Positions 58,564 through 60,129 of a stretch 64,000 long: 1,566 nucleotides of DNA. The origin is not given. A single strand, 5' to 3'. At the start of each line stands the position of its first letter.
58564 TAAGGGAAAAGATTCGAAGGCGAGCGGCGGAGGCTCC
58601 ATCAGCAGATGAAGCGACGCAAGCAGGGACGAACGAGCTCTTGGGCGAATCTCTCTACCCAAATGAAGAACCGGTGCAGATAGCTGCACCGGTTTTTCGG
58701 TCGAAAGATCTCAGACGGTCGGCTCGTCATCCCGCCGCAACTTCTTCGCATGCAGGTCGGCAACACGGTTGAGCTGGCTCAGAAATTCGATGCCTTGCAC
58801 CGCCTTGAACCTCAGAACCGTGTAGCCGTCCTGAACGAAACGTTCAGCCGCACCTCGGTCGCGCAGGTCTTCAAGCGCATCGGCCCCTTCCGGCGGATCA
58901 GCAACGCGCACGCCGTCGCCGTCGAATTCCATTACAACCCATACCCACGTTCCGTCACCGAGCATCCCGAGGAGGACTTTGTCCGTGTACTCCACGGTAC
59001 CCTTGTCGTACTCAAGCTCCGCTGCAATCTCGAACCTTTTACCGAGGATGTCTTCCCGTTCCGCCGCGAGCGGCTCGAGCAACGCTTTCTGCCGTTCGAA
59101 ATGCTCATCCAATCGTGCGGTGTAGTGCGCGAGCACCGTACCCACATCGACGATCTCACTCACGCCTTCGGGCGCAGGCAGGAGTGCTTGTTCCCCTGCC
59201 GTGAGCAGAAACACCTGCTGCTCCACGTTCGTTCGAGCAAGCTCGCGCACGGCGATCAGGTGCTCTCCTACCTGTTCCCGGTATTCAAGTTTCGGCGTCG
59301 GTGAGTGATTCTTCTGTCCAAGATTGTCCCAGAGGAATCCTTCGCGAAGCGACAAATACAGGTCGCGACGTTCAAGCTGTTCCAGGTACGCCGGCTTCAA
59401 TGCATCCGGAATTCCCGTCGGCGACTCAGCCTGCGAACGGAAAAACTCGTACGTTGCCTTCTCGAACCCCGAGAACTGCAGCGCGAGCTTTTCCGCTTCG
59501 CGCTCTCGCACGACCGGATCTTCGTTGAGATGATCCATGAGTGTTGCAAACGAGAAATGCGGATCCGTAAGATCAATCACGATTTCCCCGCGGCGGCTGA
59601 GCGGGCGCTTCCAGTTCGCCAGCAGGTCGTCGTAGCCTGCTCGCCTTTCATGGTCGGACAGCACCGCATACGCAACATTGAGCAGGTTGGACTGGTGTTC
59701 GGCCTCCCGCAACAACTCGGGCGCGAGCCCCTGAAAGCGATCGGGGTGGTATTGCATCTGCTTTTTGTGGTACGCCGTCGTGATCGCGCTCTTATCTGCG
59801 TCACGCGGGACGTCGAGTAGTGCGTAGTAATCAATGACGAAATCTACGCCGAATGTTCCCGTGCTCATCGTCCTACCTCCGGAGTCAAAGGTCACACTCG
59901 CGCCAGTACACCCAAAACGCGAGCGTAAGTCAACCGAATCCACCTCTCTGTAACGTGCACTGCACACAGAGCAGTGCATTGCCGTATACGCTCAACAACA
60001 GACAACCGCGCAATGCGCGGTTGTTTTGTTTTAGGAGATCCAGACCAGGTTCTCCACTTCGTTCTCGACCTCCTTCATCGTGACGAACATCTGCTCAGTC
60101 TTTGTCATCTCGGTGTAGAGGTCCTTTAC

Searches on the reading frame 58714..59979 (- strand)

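Call 32: search_protein_families(library=pfam, proteins=[window:58714-59979:-], max_evalue=0.001)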
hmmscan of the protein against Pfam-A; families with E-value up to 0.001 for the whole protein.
window:58714-59979:- (422 aa): 1 family
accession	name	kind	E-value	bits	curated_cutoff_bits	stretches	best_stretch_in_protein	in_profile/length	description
PF00226.36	DnaJ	-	1.8e-15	57.2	27.8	1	50-117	1-63/63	DnaJ domain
